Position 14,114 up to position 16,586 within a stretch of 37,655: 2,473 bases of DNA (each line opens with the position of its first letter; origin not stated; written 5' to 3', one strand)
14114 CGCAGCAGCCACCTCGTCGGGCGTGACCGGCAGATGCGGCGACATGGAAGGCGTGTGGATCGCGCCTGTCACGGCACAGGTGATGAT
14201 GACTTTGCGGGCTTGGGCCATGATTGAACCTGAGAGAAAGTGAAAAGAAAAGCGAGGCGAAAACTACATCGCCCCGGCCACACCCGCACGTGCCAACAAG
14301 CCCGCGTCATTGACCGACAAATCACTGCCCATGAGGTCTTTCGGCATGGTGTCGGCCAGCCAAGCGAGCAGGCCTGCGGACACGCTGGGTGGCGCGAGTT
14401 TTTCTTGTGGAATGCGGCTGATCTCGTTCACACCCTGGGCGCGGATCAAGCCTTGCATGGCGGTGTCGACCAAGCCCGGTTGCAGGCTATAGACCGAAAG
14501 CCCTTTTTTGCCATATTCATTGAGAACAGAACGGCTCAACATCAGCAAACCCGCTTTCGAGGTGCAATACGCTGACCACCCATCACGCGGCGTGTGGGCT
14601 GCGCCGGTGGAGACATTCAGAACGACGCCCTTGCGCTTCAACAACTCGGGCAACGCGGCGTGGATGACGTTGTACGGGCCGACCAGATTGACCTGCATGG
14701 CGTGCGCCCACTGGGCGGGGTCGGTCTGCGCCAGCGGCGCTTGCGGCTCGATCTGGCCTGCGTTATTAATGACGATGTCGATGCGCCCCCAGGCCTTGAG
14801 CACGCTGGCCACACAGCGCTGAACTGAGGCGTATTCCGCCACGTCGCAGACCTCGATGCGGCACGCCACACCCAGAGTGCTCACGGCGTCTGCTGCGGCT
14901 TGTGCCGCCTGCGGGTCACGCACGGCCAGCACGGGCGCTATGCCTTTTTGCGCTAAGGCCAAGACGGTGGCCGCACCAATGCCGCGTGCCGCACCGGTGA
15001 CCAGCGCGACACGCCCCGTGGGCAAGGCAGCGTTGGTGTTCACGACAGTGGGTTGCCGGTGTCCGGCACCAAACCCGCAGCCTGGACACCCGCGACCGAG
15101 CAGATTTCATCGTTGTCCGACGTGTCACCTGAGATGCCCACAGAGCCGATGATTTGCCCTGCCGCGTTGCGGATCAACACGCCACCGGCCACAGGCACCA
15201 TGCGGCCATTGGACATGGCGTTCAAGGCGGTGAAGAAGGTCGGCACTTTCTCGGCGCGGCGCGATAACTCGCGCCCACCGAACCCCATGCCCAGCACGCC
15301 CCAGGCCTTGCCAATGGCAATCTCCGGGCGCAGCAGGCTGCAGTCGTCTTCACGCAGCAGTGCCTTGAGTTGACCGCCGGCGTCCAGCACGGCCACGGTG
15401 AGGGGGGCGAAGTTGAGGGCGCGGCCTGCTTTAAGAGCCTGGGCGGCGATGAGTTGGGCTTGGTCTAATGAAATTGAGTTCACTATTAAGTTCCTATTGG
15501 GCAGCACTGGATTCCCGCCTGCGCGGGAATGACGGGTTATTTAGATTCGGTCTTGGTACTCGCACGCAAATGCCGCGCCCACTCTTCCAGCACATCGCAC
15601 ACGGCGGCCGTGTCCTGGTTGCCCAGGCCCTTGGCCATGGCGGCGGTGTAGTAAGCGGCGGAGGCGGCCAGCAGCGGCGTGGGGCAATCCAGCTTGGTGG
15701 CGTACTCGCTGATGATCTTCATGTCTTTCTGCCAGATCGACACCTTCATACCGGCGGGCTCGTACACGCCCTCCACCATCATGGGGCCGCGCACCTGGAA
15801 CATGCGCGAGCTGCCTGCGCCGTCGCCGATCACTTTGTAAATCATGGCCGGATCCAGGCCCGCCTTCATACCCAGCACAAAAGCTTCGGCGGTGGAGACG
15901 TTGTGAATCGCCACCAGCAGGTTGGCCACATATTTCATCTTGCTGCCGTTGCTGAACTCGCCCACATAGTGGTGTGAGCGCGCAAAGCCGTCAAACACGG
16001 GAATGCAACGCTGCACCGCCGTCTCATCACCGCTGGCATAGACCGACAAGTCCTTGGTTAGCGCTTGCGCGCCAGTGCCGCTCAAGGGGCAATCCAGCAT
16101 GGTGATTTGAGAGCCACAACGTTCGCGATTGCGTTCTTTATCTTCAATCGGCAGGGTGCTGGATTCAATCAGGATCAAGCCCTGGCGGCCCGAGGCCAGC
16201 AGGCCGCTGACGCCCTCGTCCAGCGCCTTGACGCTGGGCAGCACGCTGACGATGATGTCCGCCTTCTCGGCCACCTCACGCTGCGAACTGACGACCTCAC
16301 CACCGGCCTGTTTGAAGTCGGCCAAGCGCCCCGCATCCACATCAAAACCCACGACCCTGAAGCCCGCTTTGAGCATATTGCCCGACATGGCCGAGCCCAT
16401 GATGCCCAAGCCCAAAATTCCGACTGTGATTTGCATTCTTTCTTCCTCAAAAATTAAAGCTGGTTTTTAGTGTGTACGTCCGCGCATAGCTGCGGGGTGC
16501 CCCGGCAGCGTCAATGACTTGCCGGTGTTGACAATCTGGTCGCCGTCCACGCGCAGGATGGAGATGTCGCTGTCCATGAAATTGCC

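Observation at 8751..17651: Nine-gene, tightly coupled catabolic operon of unknown substrate, bracketed by two beta-propellers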

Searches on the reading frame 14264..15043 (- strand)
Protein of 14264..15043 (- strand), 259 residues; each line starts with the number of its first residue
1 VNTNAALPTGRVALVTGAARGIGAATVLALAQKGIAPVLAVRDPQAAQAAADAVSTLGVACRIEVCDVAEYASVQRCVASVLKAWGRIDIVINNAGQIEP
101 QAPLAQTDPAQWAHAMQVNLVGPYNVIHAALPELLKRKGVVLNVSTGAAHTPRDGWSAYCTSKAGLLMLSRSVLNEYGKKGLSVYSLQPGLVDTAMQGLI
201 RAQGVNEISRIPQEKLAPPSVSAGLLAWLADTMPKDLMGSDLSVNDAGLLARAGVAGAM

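Call 3: search_protein_families(library=pfam, proteins=[window:14264-15043:-])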
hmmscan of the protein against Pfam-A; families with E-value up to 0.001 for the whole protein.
window:14264-15043:- (259 aa): 5 families
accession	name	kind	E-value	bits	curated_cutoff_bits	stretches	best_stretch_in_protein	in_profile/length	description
PF00106.31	adh_short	-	7.1e-48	163.1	26.6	1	11-202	1-192/195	short chain dehydrogenase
PF13561.12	adh_short_C2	-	1.1e-41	143.4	27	1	17-245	1-232/236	Enoyl-(Acyl carrier protein) reductase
PF08659.16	KR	-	4.6e-12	46.7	22.6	1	13-163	3-153/180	KR domain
PF01370.27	Epimerase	-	9.9e-07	28.8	20.9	1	13-148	1-117/240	NAD dependent epimerase/dehydratase family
PF23441.1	SDR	-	1.5e-05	24.9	27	1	47-196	55-198/258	SDR-like rossmann domain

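Call 4: search_protein_families(library=ncbifam, proteins=[window:14264-15043:-])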
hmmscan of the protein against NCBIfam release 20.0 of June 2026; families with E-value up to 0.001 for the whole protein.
window:14264-15043:- (259 aa): 220 families (the best 25 are shown)
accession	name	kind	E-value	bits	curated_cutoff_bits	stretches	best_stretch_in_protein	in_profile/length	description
NF004526.0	PRK05872.1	subfamily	1.3e-44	152.5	276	1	9-198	9-196/297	short-chain dehydrogenase/reductase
NF009466.0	PRK12826.1-2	subfamily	1.1e-43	149.5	222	1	11-246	4-242/248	3-oxoacyl-ACP reductase FabG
NF005559.1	PRK07231.1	subfamily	6.8e-43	146.9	215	1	9-245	3-244/249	glucose 1-dehydrogenase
NF005672.0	PRK07454.1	equivalog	1.2e-42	145.8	234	1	11-196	7-192/241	SDR family oxidoreductase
NF005806.0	PRK07666.1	equivalog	1.4e-41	142.4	286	1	9-197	6-194/239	3-ketoacyl-ACP reductase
NF005594.0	PRK07326.1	equivalog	1.6e-39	135.9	271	1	9-200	5-194/237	SDR family oxidoreductase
TIGR01830.1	3oxo_ACP_reduc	equivalog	1.8e-39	135.8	297.75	1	13-245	1-235/239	3-oxoacyl-[acyl-carrier-protein] reductase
NF052558.1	MBtsdlDhBudC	equivalog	6.1e-39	134.1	270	1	10-254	3-246/250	meso-2,3-butanediol dehydrogenase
NF004198.0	PRK05653.1-3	equivalog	8e-39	133.6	296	1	9-244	6-242/248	3-oxoacyl-ACP reductase FabG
NF004514.1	PRK05855.1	equivalog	2.1e-38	132.3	455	1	9-202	312-506/578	SDR family oxidoreductase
NF005067.0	PRK06484.1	equivalog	2.3e-38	132.1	713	1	9-251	8-253/524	short chain dehydrogenase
NF009468.0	PRK12826.1-4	equivalog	1.4e-37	129.8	318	1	9-245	6-244/256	SDR family oxidoreductase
NF004818.0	PRK06172.1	equivalog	4.6e-37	127.7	336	1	9-198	6-196/253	SDR family oxidoreductase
NF004791.0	PRK06138.1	equivalog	9.4e-37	126.7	312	1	10-200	5-194/252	SDR family oxidoreductase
NF004825.0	PRK06181.1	equivalog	2.3e-36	125.5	215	1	10-197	6-193/268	SDR family oxidoreductase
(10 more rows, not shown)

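Call 22: search_solved_structures(query=window:14264-15043:-, max_evalue=1e-20)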
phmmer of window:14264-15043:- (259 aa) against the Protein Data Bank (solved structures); distinct sequences matched with E-value up to 1e-20: 92 (the best 60 are shown).
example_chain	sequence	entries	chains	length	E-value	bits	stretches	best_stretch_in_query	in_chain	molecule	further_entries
2jah_A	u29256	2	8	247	3.6e-30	108.6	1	9-208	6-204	CLAVULANIC ACID DEHYDROGENASE | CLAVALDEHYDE DEHYDROGENASE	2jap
3woh_A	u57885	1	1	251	1.5e-29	106.5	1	8-241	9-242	SiaM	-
9kd1_A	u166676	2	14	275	3.4e-29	105.4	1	9-219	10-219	Oxidoreductase, short chain dehydrogenase/reductase family protein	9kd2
6d9y_A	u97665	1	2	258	1e-28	103.8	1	9-231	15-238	Short-chain dehydrogenase/reductase SDR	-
9ng1_A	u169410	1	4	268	3.9e-28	101.9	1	5-245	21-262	2,3-dihydroxy-2,3-dihydro-p-cumate dehydrogenase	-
2et6_A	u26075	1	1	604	1.2e-27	100.3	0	10-205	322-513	(3R)-hydroxyacyl-CoA dehydrogenase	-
7pcs_B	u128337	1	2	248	1.3e-27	100.2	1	10-234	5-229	BbsD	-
3ftp_A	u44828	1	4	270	3.5e-27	98.8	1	11-247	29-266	3-oxoacyl-[acyl-carrier protein] reductase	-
4wjz_A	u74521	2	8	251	1.4e-26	96.8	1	9-246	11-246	3-oxoacyl-[acyl-carrier-protein] reductase FabG | 3-oxoacyl-[acyl-carrier protein] reductase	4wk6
3osu_A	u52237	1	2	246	1.8e-26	96.5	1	11-246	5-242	3-oxoacyl-[acyl-carrier-protein] reductase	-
3rro_A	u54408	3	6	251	1.9e-26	96.4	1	9-246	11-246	3-ketoacyl-(acyl-carrier-protein) reductase | 3-oxoacyl-[acyl-carrier protein] reductase | 3-oxoacyl-[acyl-carrier-protein] reductase FabG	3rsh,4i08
3op4_A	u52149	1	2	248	1.9e-26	96.4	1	9-246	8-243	3-oxoacyl-[acyl-carrier protein] reductase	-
3sj7_A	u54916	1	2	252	2e-26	96.3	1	11-246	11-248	3-oxoacyl-(Acyl-carrier-protein) reductase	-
5f1p_A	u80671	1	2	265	2.1e-26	96.2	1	9-252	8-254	PtmO8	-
8hjw_A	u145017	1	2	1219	2.2e-26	96.2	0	7-193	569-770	Short-chain dehydrogenase/reductase SDR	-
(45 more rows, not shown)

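Call 38: find_related_loci(query=window:14264-15043:-, collection=metagenome_contigs, flank=10000)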
Query window:14264-15043:- (259 aa) in metagenome_contigs; peptide patterns used: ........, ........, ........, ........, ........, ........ (x = any residue, [..] = any of these).
164 stretches matched a pattern; 13 encode a relative of the query (tblastn E <= 1e-3); 13 distinct loci.
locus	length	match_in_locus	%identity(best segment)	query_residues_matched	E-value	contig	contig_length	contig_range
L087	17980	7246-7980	42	10-255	7e-61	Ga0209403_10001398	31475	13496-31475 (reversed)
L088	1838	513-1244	38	11-255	1e-50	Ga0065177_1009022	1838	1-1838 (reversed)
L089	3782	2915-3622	41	9-249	4e-48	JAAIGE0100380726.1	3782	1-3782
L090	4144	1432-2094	37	32-252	4e-38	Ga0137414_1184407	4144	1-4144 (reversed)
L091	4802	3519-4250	34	11-255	8e-33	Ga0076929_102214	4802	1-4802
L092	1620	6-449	36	109-255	1e-25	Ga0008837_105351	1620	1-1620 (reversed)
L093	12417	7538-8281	29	12-250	3e-25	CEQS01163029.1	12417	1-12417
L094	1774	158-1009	27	14-254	8e-25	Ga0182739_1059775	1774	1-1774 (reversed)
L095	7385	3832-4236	37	83-216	7e-24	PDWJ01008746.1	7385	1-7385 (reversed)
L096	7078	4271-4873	31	11-213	4e-23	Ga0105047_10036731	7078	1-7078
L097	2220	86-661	30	14-210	3e-19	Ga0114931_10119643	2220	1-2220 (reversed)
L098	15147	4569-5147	26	2-196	6e-17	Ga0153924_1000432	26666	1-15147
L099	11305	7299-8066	28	2-252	1e-14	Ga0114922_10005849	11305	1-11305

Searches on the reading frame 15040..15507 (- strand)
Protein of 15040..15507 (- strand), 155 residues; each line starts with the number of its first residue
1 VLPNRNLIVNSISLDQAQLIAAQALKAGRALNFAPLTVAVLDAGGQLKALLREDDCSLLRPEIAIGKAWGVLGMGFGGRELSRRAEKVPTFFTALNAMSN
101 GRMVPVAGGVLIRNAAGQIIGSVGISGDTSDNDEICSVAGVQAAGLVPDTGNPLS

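Call 3: search_protein_families(library=pfam, proteins=[window:15040-15507:-])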
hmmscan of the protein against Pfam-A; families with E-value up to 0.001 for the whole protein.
window:15040-15507:- (155 aa): 1 family
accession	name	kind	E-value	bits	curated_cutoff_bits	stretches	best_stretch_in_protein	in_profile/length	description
PF03928.20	HbpS-like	-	2.9e-29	102.1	25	1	12-142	1-128/128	Haem degrading protein HbpS-like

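Call 4: search_protein_families(library=ncbifam, proteins=[window:15040-15507:-])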
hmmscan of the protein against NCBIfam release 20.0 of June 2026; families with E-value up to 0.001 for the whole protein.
window:15040-15507:- (155 aa): 1 family
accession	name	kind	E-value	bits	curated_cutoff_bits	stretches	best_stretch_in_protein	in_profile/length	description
NF007275.0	PRK09732.1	equivalog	4.4e-09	36.3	246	1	19-143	15-129/134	hypothetical protein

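Call 60: search_protein_families(library=pfam, proteins=[window:15040-15507:-], max_evalue=0.01)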
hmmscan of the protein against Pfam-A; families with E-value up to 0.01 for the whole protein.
window:15040-15507:- (155 aa): 1 family
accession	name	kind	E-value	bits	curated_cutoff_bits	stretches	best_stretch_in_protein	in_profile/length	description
PF03928.20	HbpS-like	-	2.9e-29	102.1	25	1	12-142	1-128/128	Haem degrading protein HbpS-like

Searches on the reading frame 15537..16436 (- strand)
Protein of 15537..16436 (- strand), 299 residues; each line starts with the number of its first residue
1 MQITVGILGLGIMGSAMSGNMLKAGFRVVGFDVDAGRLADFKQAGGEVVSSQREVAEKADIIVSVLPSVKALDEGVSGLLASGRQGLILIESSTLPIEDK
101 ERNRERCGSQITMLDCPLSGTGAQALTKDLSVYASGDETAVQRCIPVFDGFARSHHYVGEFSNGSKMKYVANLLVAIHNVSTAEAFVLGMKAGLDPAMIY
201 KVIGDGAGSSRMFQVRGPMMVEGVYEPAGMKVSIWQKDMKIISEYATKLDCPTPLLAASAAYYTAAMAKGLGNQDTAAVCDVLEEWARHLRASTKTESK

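Call 3: search_protein_families(library=pfam, proteins=[window:15537-16436:-])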
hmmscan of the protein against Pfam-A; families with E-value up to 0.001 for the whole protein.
window:15537-16436:- (299 aa): 7 families
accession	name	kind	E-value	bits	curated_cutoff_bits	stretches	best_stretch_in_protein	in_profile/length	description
PF03446.21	NAD_binding_2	-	3.9e-31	108.7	21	1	4-159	1-161/161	NAD binding domain of 6-phosphogluconate dehydrogenase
PF14833.11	NAD_binding_11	-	1.2e-25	90.6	30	1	163-282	2-121/122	NAD-binding of NADP-dependent 3-hydroxyisobutyrate dehydrogenase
PF03807.23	F420_oxidored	-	5.5e-07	30.5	21.6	1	4-68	1-69/94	NADP oxidoreductase coenzyme F420-dependent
PF02826.25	2-Hacid_dh_C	-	1.7e-06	27.9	25.1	1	4-70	38-103/178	D-isomer specific 2-hydroxyacid dehydrogenase, NAD binding domain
PF02737.24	3HCDH_N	-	0.00021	21.7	22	1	4-47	1-44/180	3-hydroxyacyl-CoA dehydrogenase, NAD binding domain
PF07991.19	KARI_N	-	0.00041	20.4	20.6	1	4-68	6-70/165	Acetohydroxy acid isomeroreductase, NADPH-binding domain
PF02558.23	ApbA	-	0.00059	19.9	22.2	0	5-54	1-49/150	Ketopantoate reductase PanE/ApbA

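Call 4: search_protein_families(library=ncbifam, proteins=[window:15537-16436:-])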
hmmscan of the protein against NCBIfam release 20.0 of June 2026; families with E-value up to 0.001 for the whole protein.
window:15537-16436:- (299 aa): 12 families
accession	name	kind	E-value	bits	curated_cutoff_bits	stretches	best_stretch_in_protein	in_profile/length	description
NF043037.1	ThreonDh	equivalog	1.4e-58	198.7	350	1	3-283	3-287/297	L-threonate dehydrogenase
TIGR01505.1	tartro_sem_red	equivalog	1.7e-52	178.5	340.75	1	5-289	2-289/291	2-hydroxy-3-oxopropionate reductase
NF008592.0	PRK11559.1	equivalog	4.6e-52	177.1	397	1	1-287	1-290/296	2-hydroxy-3-oxopropionate reductase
TIGR01692.1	HIBADH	equivalog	8.4e-41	140.2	291.6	1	8-282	2-286/288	3-hydroxyisobutyrate dehydrogenase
NF012005.0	PRK15461.1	equivalog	1.1e-35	123.3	348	1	4-285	3-288/298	sulfolactaldehyde 3-reductase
NF011633.0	PRK15059.1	equivalog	8.6e-34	117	451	1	5-289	3-289/292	2-hydroxy-3-oxopropionate reductase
NF007161.0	PRK09599.1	subfamily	5.4e-15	55.4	271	1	4-172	2-177/302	NADP-dependent phosphogluconate dehydrogenase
TIGR00872.1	gnd_rel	equivalog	1.4e-12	47.5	297.2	1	5-175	3-178/299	phosphogluconate dehydrogenase (NAD(+)-dependent, decarboxylating)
NF006765.0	PRK09287.1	equivalog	3.5e-08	32.8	413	1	3-165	4-180/476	NADP-dependent phosphogluconate dehydrogenase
TIGR00873.1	gnd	equivalog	0.00017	20.6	426.7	1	5-153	2-158/467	decarboxylating NADP(+)-dependent phosphogluconate dehydrogenase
TIGR03026.1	NDP-sugDHase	subfamily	0.00095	18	189.8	0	4-44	2-42/413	nucleotide sugar dehydrogenase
NF004017.0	PRK05479.1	equivalog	0.00098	17.9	336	0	4-68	19-83/337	ketol-acid reductoisomerase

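Call 25: search_solved_structures(query=window:15537-16436:-, max_evalue=1e-25)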
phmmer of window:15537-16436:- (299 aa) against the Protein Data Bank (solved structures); distinct sequences matched with E-value up to 1e-25: 15.
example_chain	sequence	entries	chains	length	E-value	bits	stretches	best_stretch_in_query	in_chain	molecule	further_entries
1vpd_A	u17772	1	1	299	2.2e-38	135.3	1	2-286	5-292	TARTRONATE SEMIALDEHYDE REDUCTASE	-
2i9p_A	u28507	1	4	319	4e-33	118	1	3-285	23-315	3-hydroxyisobutyrate dehydrogenase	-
2gf2_A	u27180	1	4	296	5.9e-33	117.5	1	4-285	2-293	3-hydroxyisobutyrate dehydrogenase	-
3g0o_A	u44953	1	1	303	2.6e-32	115.4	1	4-285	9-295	3-hydroxyisobutyrate dehydrogenase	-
1yb4_A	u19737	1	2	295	4.8e-32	114.5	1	4-289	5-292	tartronic semialdehyde reductase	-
3doj_A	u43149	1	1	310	8.5e-32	113.7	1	3-283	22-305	Dehydrogenase-like protein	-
3cky_A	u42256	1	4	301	1.6e-31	112.8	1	3-285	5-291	2-hydroxymethyl glutarate dehydrogenase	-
9rb2_A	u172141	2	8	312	1.2e-30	110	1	4-287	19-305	Probable oxidoreductase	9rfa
3w6u_A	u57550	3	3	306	1.5e-29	106.3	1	3-272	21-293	6-phosphogluconate dehydrogenase, NAD-binding protein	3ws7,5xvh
3w6z_A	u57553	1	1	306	1.1e-28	103.5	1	3-272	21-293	6-phosphogluconate dehydrogenase, NAD-binding protein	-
3pdu_A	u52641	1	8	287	1.4e-28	103.2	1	4-284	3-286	3-hydroxyisobutyrate dehydrogenase family protein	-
5je8_A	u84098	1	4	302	4e-27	98.4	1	5-282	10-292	3-hydroxyisobutyrate dehydrogenase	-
3obb_A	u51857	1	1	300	2.2e-26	95.9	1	5-280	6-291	Probable 3-hydroxyisobutyrate dehydrogenase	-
3q3c_A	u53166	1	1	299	2.2e-26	95.9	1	5-280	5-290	Probable 3-hydroxyisobutyrate dehydrogenase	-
5y8g_A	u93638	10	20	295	2.6e-26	95.7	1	1-281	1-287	Probable 3-hydroxyisobutyrate dehydrogenase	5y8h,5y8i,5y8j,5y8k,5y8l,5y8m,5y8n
